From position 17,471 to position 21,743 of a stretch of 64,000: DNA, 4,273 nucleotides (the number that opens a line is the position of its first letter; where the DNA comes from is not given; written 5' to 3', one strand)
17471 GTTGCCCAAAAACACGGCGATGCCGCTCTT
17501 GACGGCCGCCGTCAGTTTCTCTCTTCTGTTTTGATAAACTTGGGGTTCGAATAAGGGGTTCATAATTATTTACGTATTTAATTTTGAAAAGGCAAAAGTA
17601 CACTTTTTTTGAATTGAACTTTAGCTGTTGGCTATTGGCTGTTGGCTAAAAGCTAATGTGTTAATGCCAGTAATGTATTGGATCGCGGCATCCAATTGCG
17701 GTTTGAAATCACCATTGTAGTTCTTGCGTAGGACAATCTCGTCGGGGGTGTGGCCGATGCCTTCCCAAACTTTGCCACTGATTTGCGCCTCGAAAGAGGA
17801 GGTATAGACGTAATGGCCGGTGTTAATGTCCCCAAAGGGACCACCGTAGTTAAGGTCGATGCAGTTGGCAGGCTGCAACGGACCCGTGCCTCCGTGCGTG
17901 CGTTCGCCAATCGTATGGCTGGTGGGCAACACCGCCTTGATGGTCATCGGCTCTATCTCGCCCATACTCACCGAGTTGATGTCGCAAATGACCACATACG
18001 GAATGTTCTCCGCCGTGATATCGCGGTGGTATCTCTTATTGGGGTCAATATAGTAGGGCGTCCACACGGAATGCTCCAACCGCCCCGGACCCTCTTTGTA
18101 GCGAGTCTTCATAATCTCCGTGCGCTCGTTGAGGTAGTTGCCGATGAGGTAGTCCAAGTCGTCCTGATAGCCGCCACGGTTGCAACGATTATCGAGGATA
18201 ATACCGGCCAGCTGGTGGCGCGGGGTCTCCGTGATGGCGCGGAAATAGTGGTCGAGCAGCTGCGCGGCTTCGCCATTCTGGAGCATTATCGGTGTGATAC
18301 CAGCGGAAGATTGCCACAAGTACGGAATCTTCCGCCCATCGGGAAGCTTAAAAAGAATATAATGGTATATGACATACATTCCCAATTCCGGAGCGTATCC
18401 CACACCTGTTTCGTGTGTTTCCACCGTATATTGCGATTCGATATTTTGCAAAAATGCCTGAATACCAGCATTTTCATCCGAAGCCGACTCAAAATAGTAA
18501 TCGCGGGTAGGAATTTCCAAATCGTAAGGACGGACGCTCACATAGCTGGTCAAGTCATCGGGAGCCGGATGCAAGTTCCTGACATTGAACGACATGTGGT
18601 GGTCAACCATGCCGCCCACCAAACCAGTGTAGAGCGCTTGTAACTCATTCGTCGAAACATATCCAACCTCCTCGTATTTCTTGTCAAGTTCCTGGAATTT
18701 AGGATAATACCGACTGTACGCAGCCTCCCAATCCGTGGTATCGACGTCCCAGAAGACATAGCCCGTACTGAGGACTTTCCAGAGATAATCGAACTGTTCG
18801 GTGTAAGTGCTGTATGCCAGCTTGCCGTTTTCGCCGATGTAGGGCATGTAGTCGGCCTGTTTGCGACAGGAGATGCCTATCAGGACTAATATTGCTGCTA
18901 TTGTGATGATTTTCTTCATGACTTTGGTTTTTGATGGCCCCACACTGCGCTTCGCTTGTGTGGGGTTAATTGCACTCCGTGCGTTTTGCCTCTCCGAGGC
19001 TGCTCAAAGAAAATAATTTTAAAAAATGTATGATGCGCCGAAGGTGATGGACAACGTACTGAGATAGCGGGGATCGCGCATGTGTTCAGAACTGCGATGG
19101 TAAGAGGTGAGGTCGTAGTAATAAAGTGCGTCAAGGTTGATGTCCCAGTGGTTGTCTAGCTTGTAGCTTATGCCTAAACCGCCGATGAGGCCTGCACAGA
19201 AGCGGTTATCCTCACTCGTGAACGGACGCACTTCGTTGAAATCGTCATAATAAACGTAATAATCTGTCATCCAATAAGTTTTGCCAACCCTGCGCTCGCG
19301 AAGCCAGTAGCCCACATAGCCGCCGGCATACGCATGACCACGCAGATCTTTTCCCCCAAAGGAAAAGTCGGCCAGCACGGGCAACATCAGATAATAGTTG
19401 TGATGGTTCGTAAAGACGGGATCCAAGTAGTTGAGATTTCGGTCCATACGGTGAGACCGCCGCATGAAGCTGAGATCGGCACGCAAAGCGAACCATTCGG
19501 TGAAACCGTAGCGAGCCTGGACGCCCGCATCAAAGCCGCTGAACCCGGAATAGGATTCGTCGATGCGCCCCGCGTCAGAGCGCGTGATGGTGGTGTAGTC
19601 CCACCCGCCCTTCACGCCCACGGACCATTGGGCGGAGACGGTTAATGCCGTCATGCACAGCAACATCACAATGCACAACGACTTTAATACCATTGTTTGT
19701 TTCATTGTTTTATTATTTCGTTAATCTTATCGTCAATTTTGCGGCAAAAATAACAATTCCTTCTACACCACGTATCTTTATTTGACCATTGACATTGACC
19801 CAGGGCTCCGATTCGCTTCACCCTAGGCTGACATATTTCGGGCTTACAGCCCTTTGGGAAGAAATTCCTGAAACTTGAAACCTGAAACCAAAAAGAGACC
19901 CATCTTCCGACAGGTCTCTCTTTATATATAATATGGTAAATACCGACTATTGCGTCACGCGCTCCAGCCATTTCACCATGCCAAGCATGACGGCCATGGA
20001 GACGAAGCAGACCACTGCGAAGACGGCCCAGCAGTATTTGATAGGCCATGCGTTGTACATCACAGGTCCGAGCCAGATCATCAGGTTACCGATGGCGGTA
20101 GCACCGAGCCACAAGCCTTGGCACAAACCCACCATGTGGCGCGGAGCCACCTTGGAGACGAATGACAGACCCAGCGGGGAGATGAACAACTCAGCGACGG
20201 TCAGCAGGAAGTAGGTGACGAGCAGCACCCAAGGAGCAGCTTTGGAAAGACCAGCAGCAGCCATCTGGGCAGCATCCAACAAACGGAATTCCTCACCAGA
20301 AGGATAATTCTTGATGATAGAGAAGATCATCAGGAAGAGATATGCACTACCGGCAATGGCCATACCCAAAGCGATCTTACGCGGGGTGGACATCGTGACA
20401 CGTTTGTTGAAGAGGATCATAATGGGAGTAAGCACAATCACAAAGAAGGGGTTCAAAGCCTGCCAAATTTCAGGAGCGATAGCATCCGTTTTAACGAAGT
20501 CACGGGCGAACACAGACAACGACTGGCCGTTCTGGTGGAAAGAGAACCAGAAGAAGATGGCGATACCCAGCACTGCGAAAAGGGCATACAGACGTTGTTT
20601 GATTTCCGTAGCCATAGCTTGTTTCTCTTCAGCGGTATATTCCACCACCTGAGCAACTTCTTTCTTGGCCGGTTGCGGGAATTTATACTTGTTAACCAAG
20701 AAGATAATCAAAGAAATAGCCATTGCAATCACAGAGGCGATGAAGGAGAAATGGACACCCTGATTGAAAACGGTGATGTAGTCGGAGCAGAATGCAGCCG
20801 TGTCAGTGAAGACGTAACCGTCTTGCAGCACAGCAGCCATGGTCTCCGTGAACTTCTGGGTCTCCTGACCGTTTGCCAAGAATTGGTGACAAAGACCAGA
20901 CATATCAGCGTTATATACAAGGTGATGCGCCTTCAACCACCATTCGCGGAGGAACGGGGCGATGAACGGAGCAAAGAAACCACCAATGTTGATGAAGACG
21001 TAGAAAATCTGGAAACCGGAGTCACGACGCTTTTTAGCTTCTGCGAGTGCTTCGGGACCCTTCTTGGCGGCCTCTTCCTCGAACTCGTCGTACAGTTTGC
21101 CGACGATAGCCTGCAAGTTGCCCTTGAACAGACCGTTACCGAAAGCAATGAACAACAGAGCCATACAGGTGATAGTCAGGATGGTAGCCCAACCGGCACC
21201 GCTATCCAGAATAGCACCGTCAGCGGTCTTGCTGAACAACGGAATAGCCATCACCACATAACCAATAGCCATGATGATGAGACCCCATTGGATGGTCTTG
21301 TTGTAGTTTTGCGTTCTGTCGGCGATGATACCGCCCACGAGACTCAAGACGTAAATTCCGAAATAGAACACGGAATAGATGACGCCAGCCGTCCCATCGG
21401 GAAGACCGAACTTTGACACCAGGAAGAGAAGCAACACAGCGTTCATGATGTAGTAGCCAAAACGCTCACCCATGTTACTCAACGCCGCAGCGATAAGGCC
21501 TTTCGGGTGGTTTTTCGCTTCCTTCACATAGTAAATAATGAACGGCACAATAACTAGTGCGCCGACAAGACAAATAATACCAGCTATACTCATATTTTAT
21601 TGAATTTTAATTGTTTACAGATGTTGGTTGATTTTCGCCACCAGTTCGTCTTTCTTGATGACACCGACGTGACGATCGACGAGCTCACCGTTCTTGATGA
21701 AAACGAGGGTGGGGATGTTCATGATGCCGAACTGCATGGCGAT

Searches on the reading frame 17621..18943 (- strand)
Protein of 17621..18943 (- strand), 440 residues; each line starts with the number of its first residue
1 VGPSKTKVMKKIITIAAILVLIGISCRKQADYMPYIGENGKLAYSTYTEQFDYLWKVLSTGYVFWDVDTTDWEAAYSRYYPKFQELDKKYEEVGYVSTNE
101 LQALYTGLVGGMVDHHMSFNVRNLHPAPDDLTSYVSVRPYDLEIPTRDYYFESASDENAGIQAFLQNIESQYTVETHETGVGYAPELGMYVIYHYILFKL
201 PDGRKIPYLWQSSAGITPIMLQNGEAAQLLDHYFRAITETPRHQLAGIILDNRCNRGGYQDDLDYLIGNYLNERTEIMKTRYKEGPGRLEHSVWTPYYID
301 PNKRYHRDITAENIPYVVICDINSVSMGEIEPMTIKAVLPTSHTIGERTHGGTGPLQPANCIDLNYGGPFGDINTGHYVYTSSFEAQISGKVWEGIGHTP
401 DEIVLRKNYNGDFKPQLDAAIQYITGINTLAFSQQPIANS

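Call 9: search_protein_families(library=pfam, proteins=[window:17621-18943:-], max_evalue=0.01)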
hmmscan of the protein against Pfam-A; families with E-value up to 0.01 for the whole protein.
window:17621-18943:- (440 aa): 2 families
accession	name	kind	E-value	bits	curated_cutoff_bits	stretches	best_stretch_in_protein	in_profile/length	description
PF03572.23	Peptidase_S41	-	3.5e-06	27.2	24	1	233-359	21-131/165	Peptidase family S41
PF14684.11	Tricorn_C1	-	0.00047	20.4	24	1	47-91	5-49/59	Tricorn protease C1 domain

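Call 12: search_protein_families(library=ncbifam, proteins=[window:17621-18943:-], max_evalue=0.1)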
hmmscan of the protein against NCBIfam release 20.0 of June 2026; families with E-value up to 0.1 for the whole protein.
window:17621-18943:- (440 aa): 1 family
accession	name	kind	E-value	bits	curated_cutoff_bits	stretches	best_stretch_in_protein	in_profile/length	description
TIGR00225.1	prc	subfamily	0.0028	16.8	218.6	1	234-361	170-281/335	C-terminal processing peptidase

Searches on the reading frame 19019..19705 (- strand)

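Call 9: search_protein_families(library=pfam, proteins=[window:19019-19705:-], max_evalue=0.01)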
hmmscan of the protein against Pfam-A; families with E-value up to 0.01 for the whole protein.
window:19019-19705:- (228 aa): 2 families
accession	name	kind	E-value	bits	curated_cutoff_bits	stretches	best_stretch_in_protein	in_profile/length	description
PF13568.12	OMP_b-brl_2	-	5.9e-17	62.7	27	1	26-201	8-172/175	Outer membrane protein beta-barrel domain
PF13505.12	OMP_b-brl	-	2.4e-14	54.3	28.7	1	10-228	3-175/175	Outer membrane protein beta-barrel domain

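Call 12: search_protein_families(library=ncbifam, proteins=[window:19019-19705:-], max_evalue=0.1)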
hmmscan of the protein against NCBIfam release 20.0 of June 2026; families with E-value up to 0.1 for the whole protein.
window:19019-19705:- (228 aa): 2 families
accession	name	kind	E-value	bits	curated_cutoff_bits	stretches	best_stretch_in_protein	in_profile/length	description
NF049866.1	outer_TDE1717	subfamily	6.7e-12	45.8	135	1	8-124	3-116/210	TDE1717 family outer membrane beta-barrel protein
TIGR04565.1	OMP_myx_plus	subfamily_domain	0.00039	20.5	60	0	57-79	111-133/161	outer membrane beta-barrel domain-containing protein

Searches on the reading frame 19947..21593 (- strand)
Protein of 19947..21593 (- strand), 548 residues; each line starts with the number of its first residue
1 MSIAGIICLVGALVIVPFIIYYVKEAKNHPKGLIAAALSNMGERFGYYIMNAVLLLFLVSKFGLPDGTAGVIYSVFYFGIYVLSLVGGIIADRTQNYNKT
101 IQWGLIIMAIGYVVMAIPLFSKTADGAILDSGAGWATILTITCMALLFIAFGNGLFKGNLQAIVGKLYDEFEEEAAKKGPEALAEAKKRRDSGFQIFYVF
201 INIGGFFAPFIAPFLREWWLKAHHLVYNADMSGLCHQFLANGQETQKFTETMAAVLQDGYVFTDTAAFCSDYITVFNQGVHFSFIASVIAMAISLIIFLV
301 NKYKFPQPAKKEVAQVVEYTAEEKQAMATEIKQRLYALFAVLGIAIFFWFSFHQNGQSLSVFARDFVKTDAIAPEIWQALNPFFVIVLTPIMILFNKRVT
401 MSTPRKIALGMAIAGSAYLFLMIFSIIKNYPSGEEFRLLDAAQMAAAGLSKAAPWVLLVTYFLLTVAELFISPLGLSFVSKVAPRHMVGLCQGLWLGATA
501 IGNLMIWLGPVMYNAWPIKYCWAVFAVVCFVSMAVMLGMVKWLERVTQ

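Call 9: search_protein_families(library=pfam, proteins=[window:19947-21593:-], max_evalue=0.01)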
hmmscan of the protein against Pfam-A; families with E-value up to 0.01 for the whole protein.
window:19947-21593:- (548 aa): 2 families
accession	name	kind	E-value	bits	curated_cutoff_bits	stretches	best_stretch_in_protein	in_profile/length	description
PF00854.27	PTR2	-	4.7e-40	138.1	27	2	323-505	190-371/392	POT family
PF07690.21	MFS_1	-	4.4e-14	52.6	33.4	2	38-217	3-146/347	Major Facilitator Superfamily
